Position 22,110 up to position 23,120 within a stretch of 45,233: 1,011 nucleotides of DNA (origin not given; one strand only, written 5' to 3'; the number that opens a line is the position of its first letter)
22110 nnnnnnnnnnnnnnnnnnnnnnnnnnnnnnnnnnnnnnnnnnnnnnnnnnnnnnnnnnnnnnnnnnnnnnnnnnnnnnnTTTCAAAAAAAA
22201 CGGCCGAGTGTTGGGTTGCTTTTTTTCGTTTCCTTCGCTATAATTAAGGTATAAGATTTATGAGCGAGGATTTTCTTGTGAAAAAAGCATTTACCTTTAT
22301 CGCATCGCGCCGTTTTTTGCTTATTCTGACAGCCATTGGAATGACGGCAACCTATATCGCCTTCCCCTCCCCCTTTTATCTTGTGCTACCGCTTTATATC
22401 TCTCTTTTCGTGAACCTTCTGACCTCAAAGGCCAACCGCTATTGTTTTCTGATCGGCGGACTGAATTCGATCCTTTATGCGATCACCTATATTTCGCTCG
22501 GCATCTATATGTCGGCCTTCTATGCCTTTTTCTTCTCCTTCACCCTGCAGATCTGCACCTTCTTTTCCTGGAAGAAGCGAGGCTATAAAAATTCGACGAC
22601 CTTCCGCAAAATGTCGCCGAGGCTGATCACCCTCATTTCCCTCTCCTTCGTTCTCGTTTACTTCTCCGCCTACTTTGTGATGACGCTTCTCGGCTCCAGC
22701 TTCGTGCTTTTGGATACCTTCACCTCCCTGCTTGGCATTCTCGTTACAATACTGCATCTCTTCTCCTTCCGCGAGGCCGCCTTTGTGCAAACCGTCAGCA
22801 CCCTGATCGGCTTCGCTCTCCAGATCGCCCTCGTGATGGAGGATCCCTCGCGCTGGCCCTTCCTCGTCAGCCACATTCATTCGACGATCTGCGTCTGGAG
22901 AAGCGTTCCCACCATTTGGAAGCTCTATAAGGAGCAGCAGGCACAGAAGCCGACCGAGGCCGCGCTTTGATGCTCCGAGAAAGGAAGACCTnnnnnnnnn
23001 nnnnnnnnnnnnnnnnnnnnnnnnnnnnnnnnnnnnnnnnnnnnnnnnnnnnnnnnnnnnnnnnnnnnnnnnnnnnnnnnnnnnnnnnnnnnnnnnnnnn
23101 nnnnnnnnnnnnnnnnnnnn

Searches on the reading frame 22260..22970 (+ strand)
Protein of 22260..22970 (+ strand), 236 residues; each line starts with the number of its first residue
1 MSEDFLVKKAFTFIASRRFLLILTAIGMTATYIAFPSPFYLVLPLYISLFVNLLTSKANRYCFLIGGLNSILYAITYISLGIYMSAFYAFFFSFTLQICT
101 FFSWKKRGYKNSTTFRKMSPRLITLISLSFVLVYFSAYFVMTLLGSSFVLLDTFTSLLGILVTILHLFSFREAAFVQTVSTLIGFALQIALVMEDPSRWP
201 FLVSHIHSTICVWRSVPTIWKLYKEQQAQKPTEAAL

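Call 7: search_protein_families(library=pfam, proteins=[window:22260-22970:+], max_evalue=0.001)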
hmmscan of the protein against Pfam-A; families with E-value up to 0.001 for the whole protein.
window:22260-22970:+ (236 aa): 1 family
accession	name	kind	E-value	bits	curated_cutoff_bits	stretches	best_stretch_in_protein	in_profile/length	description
PF04973.17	NMN_transporter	-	6.6e-13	49.4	27.3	1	47-190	10-149/175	Nicotinamide mononucleotide transporter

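Call 27: search_protein_families(library=pfam, proteins=[window:22260-22970:+], max_evalue=10)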
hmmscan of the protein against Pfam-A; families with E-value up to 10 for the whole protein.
window:22260-22970:+ (236 aa): 2 families
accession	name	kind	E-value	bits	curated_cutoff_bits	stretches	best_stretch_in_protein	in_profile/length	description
PF04973.17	NMN_transporter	-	6.6e-13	49.4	27.3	1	47-190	10-149/175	Nicotinamide mononucleotide transporter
PF13829.11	DUF4191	-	7.1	6.4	30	1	116-201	19-101/219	Domain of unknown function (DUF4191)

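Call 72: search_protein_families(library=ncbifam, proteins=[window:22260-22970:+], max_evalue=0.001)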
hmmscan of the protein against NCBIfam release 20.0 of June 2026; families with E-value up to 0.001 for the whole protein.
window:22260-22970:+ (236 aa): 1 family
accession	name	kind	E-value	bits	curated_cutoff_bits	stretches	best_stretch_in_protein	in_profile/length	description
TIGR01528.1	NMN_trans_PnuC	equivalog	4e-07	30.2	42.45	1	53-175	17-141/187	nicotinamide riboside transporter PnuC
